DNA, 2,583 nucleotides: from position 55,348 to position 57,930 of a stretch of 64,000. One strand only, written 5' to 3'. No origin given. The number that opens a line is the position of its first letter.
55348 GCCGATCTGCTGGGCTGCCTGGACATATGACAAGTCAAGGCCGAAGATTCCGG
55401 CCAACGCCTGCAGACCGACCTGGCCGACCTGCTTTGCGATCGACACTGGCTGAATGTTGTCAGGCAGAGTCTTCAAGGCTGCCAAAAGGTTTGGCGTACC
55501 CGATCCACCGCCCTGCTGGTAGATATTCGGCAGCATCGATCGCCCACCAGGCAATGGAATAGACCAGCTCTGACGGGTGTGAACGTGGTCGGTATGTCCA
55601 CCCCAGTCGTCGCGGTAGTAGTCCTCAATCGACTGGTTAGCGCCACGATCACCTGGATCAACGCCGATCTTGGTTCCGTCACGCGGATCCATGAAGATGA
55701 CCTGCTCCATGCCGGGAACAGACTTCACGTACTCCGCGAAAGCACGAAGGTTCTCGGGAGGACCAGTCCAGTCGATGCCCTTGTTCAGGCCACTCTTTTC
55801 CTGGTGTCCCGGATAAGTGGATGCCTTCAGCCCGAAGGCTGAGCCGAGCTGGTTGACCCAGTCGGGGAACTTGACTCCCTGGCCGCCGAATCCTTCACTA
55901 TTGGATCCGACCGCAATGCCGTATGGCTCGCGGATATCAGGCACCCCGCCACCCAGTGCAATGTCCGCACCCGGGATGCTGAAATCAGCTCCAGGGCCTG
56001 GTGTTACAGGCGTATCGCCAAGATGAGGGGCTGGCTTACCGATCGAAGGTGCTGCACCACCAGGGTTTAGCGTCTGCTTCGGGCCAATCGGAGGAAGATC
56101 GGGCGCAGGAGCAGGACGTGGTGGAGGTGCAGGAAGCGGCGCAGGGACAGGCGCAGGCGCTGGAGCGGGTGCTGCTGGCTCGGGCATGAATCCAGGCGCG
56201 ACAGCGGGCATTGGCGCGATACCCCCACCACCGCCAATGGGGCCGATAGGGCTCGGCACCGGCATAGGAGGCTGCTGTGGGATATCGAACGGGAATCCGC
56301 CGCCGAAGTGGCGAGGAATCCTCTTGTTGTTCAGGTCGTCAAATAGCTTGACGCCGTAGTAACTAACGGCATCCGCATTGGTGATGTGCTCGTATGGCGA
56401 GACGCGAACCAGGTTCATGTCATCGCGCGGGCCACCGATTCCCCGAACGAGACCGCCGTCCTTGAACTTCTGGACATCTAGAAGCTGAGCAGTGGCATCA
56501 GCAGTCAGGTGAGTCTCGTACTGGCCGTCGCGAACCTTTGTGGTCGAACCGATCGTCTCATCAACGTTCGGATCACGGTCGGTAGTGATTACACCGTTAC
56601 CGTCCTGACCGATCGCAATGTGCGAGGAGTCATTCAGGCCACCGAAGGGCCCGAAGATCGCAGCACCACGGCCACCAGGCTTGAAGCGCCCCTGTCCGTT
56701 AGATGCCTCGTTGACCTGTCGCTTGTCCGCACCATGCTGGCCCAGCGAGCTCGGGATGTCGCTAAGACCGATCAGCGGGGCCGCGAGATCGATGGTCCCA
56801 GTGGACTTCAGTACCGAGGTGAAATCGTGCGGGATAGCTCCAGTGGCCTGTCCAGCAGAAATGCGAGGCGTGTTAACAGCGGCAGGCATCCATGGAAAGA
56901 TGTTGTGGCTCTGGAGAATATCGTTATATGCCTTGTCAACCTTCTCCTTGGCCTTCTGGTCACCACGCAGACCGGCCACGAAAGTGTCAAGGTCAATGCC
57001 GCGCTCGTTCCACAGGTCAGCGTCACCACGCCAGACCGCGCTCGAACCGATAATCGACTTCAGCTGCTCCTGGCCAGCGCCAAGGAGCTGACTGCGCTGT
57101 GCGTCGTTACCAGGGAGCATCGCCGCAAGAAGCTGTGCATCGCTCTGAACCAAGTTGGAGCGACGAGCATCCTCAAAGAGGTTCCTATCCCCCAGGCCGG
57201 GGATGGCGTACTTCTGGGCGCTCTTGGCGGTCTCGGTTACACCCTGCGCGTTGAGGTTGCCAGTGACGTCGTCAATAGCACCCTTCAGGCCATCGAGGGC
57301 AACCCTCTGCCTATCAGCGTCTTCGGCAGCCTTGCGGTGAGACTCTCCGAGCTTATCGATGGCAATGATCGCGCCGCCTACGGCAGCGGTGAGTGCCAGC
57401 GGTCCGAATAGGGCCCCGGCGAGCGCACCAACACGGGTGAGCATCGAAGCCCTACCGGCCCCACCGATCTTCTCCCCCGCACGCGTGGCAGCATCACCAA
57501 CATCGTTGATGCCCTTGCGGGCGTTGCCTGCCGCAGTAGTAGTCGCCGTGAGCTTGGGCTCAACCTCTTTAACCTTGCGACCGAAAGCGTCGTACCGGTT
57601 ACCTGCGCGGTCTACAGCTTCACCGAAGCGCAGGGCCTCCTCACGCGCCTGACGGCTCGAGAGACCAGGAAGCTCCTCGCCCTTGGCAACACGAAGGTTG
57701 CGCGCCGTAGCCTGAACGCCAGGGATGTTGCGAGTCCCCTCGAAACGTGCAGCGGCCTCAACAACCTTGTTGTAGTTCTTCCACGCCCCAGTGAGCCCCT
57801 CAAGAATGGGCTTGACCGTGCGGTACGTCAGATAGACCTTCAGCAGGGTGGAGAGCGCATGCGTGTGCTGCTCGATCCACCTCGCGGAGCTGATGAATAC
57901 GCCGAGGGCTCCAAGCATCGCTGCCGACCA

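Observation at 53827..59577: Tape measure protein with embedded lytic-transglycosylase motif, duplicated ~35-aa module and proline-rich spacers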

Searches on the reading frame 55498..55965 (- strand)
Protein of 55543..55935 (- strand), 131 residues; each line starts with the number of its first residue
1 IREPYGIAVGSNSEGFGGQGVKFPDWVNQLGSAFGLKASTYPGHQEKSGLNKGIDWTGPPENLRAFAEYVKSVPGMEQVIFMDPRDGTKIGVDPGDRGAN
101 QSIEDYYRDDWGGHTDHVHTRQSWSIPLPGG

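Call 28: search_dna_similar(query=window:55543-55935:-, collection=phages, mode=protein, max_evalue=0.001, max_rows=60, rows=spread)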
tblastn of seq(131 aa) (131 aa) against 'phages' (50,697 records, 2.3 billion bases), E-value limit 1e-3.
Records with a match: 398; places in all: 398; records where one place covers at least 80% of the query: 395.
Best place of each record, by identity: >=99% 2; 90-95% 1; 60-80% 28; <60% 367.
By first word of the organism name: Gordonia 246; Mycobacterium 150; Nocardia 1; Rhodococcus 1.
By host as written in the record: Gordonia terrae 3612 181; Mycobacterium smegmatis mc2 155 100; Gordonia rubripertincta NRRL B-16540 31; Mycobacterium smegmatis mc#155 16; Mycobacterium smegmatis mc2155 10; Gordonia terrae CAG3 10; Gordonia terrae NRRL B-16283 8; Mycobacterium sp. 6; and 21 more.
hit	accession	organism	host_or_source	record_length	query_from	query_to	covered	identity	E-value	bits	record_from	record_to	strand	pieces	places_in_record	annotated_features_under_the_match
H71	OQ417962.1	Mycobacterium phage prophiT49-2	Mycobacterium abscessus T49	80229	1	131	100%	100.0%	8e-85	275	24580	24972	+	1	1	42: tapemeasure protein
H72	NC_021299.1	Mycobacterium phage PegLeg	Mycobacterium smegmatis mc2 155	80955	2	129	98%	64.1%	6e-48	169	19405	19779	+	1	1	tail length tape measure protein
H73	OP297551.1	Mycobacterium phage Skinny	Mycobacterium smegmatis mc2 155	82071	2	129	98%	64.1%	6e-48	169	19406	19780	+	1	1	27: tape measure protein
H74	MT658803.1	Mycobacterium phage Reindeer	Mycobacterium smegmatis mc2 155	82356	2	129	98%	64.1%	1e-40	148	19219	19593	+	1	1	24: tape measure protein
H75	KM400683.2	Mycobacterium phage Ariel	Mycobacterium smegmatis mc2 155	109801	3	131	98%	62.6%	5e-43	155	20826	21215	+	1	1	32: tape measure protein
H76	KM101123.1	Mycobacterium phage Minerva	Mycobacterium smegmatis mc2 155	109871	3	131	98%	57.3%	1e-41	151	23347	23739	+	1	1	34: tape measure protein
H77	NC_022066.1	Mycobacterium phage Redno2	Mycobacterium smegmatis mc2 155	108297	3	131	98%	57.3%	2e-41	151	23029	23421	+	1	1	33: tail length tape measure protein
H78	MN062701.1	Mycobacterium phage Dallas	Mycobacterium smegmatis mc2 155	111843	3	131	98%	57.3%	2e-41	151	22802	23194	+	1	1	33: tape measure protein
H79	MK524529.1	Mycobacterium phage Phoebus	Mycobacterium smegmatis mc2 155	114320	3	131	98%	57.3%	2e-41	151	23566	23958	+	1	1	34: tape measure protein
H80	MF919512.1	Mycobacterium phage Klein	Mycobacterium smegmatis mc2 155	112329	3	131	98%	57.3%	2e-41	150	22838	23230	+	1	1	tape measure protein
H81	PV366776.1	Gordonia phage Belphegor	Gordonia terrae 3612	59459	2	126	95%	56.7%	4e-35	132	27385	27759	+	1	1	31: tape measure protein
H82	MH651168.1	Gordonia phage Ashertheman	Gordonia terrae 3612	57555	2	126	95%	55.9%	5e-35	132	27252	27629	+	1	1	33: tape measure protein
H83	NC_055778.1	Gordonia phage Stultus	Gordonia terrae 3612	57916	2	126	95%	55.9%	9e-35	132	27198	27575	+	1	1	31: tail length tape measure protein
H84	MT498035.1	Gordonia Phage Barsten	Gordonia terrae 3612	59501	2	126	95%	55.9%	9e-35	132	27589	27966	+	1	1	33: tape measure protein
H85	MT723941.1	Gordonia phage YorkOnyx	Gordonia terrae 3612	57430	2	126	95%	55.9%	1e-34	131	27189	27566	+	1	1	33: tape measure protein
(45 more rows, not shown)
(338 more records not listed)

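Call 41: predict_structure(alignment_id=A1)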
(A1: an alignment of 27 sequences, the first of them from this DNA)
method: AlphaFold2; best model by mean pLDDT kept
length: 156 residues; sequences in the alignment: 27
mean_pLDDT: 86.3   pTM: 0.79
mean pLDDT of the five models: 86.3, 85.9, 85.9, 85.6, 84.2
residues with pLDDT >= 90: 110; 70-90: 17; 50-70: 16; < 50: 13
segments of 3 or more residues with pLDDT < 50: 1-8, 147-150
pLDDT, mean of each block of 10 residues (from residue 1): 45 91 92 95 97 94 98 98 94 98 79 90 97 93 52 54
secondary structure, 60 per line:
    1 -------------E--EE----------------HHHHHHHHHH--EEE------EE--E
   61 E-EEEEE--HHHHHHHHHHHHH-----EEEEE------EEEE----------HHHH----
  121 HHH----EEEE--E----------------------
elements in order: H35-44 E47-49 E63-67 H70-82 E88-92 E99-102 H113-116 E128-131

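Call 54: search_solved_structures(query=A1, max_evalue=10, show_alignments=4)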
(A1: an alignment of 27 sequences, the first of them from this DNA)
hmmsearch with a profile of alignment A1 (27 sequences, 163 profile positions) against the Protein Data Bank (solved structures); distinct sequences matched with E-value up to 10: 4.
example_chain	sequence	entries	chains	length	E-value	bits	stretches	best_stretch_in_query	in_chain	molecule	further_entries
2oct_A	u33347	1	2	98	0.49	13.5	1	115-159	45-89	Cystatin B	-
1stf_I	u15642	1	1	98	0.69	13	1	115-159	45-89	STEFIN B (CYSTATIN B)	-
4n6v_2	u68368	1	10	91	0.85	12.7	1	115-159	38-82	Cystatin-B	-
3fbg_A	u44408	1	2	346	1.1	12.4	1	78-110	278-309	putative arginate lyase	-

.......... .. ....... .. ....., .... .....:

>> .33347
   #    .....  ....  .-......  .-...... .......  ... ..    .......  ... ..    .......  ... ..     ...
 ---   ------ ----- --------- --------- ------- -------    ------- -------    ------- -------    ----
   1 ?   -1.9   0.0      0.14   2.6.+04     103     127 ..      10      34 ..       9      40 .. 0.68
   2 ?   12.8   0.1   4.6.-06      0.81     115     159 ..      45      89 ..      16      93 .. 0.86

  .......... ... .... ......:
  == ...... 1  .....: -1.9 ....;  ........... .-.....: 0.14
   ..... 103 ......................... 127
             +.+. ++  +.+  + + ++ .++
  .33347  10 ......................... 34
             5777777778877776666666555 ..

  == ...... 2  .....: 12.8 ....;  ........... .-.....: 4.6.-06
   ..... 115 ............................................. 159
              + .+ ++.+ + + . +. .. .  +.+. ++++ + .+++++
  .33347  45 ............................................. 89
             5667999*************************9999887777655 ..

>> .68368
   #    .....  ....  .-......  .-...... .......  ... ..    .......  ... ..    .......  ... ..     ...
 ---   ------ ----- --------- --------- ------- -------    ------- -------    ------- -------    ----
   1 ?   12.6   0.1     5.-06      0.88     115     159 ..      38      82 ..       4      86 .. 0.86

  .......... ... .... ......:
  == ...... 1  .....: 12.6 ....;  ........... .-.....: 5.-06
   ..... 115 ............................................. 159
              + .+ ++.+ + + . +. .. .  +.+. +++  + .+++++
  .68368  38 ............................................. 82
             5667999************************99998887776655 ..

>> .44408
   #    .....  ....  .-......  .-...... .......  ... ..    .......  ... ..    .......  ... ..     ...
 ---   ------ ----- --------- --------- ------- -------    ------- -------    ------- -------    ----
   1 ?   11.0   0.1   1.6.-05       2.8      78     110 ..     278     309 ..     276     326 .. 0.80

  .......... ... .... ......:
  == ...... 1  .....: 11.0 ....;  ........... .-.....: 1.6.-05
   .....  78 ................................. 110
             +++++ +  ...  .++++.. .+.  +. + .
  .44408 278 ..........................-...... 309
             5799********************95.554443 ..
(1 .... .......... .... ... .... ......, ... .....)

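Call 65: search_protein_families(library=pfam, alignment_id=A1, max_evalue=10)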
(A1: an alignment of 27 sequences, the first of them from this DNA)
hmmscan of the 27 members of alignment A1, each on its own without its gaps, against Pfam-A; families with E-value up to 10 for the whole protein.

A. member 1, seq(156 aa): 0 families

B. families by the number of members that match (of 27 scanned): 4 families
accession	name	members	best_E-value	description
PF01568.27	Molydop_binding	2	0.0074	Molydopterin dinucleotide binding domain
PF07483.16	W_rich_C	2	0.018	Tryptophan-rich Synechocystis species C-terminal domain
PF19731.4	DUF6222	2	0.13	Family of unknown function (DUF6222)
PF01726.22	LexA_DNA_bind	1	0.23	LexA DNA binding domain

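Call 106: fold_search(model_id=the predicted structure, library=pdb)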
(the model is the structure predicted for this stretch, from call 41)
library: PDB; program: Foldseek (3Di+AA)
matches with E <= 10: 192; with E <= 0.001: 0
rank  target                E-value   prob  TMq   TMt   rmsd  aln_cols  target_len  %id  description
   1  1vi7                  4.0e-01  0.21  0.25  0.21   7.8        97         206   16  Crystal structure of an hypothetical protein (released 2003-12-30)
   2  8hyj_C                1.1e+00  0.05  0.16  0.10  15.0        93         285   12  A cryo-EM structure of KTF1-bound polymerase V transcription elongation complex (released 2023-06-21)
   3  2vgn_A                1.1e+00  0.04  0.18  0.10  11.8       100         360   14  Structure of S. cerevisiae Dom34, a translation termination-like factor involved in RNA quality control pathways and i (released 2008-01-22)
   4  4ylf_C                1.4e+00  0.01  0.09  0.07  11.5        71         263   13  Insights into flavin-based electron bifurcation via the NADH-dependent reduced ferredoxin-NADP oxidoreductase structur (released 2015-07-08)
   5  3pgv_A                1.7e+00  0.08  0.23  0.16   9.4        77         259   17  Crystal structure of a haloacid dehalogenase-like hydrolase (KPN_04322) from Klebsiella pneumoniae subsp. pneumoniae M (released 2010-12-15)
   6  1ea6_B                1.7e+00  0.04  0.21  0.13  10.3       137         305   12  N-terminal 40kDa fragment of NhPMS2 complexed with ADP (released 2001-11-23)
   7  2jvu_MODEL_1_A        1.7e+00  0.03  0.13  0.19  13.0        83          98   19  Solution Structure of Dispersin from Enteroaggregative Escherichia coli (released 2008-02-12)
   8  7w63_A                1.8e+00  0.05  0.19  0.10  12.1       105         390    8  Crystal structure of minor pilin TcpB from Vibrio cholerae (released 2022-11-09)
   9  9irg_A                1.9e+00  0.03  0.16  0.09  12.2       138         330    7  Cryo-EM Structure of RNA (released 2026-01-14)
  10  4eh1_B                1.9e+00  0.03  0.15  0.11  10.1        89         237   12  Crystal Structure of the Flavohem-like-FAD/NAD Binding Domain of Nitric Oxide Dioxygenase from Vibrio cholerae O1 biov (released 2012-04-25)
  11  6oz8_D                2.4e+00  0.04  0.12  0.17   8.9        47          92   19  Crystal structure of Mtb aspartate decarboxylase in active form (released 2020-02-05)
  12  9j3d_D                2.4e+00  0.01  0.10  0.06  16.3       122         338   16  Cryo-EM structure of TMexCD1-TOprJ1 (released 2025-08-13)
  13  8cct                  2.6e+00  0.02  0.09  0.06  14.2        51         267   10  Crystal structure of the human PXR ligand-binding domain in complex with 2,2'-dichloro bisphenol A (released 2024-02-07)
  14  1yn5_B                2.6e+00  0.01  0.11  0.15  13.9       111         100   16  Crystal Structures of EAP Domains from Staphylococcus aureus Reveal an Unexpected Homology to Bacterial Superantigens (released 2005-03-01)
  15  1lbu                  2.7e+00  0.16  0.27  0.20   3.6        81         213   12  HYDROLASE METALLO (ZN) DD-PEPTIDASE (released 1996-11-08)
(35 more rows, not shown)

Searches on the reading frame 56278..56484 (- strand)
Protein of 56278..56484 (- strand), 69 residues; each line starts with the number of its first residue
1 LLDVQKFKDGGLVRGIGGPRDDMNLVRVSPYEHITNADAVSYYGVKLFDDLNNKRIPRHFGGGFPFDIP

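Call 89: search_protein_families(library=pfam, proteins=[window:56278-56484:-], max_evalue=10)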
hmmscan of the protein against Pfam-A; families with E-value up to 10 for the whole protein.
seq(69 aa): 0 families

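Call 97: search_solved_structures(query=A5, max_evalue=1, show_alignments=5)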
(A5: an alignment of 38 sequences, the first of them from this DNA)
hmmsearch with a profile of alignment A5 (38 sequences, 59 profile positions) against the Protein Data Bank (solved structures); distinct sequences matched with E-value up to 1: 5.
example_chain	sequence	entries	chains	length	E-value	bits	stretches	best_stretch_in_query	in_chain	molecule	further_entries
8zdo_S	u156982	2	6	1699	3.7e-46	158.2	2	2-59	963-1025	Tape measure protein (gp16)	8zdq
8rk3_A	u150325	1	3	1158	3.3e-18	68.7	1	2-57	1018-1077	Tape measure protein N-terminal domain-containing protein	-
8iyk_H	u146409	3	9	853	0.0046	20.2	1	3-59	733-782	Tape measure protein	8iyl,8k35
7t5q_C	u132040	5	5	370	0.44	13.9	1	4-39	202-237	Actin-related protein 2/3 complex subunit 1A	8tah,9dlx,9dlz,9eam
6yw7_C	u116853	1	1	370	0.45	13.8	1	4-39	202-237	Actin-related protein 2/3 complex subunit 1A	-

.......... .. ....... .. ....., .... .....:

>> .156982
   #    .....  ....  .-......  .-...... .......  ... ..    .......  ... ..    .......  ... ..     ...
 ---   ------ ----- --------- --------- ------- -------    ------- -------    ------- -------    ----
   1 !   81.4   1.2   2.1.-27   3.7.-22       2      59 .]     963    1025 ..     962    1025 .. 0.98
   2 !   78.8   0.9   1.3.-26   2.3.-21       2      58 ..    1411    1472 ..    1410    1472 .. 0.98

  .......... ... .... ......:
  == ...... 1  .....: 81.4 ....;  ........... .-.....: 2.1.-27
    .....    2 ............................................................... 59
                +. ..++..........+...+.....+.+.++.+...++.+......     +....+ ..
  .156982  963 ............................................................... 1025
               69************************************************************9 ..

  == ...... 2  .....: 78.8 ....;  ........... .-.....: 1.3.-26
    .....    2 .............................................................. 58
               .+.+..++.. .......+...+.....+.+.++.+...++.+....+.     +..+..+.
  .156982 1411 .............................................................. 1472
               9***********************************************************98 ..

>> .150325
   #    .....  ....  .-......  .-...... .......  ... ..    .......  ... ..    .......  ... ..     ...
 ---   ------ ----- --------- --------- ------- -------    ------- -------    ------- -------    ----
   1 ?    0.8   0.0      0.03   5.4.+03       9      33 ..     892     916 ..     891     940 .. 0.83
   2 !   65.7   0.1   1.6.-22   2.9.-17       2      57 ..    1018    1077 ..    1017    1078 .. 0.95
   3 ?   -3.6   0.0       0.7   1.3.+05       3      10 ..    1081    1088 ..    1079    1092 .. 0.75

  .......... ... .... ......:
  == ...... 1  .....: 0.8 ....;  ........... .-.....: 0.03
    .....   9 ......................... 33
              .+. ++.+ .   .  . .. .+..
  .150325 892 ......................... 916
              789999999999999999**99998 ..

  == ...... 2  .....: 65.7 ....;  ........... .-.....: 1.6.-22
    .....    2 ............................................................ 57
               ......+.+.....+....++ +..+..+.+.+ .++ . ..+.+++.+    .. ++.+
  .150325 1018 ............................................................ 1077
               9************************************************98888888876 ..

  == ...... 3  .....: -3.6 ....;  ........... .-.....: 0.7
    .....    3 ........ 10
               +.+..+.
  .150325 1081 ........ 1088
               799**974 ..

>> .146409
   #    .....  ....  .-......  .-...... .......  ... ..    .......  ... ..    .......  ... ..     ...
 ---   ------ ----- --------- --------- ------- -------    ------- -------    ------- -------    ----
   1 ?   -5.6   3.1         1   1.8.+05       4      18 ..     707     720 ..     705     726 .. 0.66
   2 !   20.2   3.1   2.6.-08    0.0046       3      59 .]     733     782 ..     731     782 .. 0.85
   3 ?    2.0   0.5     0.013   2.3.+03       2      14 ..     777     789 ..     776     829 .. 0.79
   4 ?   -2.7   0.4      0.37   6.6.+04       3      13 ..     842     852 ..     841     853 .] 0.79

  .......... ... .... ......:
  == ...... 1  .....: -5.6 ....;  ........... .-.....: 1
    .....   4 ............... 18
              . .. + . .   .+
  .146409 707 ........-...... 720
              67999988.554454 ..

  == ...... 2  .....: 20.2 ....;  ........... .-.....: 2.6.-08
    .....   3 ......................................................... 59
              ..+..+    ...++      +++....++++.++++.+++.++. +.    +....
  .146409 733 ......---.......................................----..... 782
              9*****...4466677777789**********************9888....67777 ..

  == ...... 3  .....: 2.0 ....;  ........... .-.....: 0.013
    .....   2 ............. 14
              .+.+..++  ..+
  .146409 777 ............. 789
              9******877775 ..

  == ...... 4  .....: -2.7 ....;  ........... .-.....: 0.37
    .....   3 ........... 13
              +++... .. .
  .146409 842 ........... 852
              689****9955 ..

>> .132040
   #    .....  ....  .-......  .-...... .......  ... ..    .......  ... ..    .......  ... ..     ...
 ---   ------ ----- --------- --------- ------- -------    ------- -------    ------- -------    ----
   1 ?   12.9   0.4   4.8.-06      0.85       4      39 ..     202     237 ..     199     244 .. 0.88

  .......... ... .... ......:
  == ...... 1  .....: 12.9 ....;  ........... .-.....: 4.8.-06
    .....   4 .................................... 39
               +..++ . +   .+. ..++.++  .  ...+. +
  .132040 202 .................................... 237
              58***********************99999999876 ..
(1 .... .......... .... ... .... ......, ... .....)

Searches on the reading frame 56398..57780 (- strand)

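Call 11: search_protein_families(library=pfam, proteins=[window:56398-57780:-], max_evalue=10)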
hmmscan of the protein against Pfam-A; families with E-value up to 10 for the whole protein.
seq(461 aa): 1 family
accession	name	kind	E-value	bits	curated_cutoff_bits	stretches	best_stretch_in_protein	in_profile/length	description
PF09998.14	DUF2239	-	0.27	11.5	25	1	130-177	99-146/182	Uncharacterized protein conserved in bacteria (DUF2239)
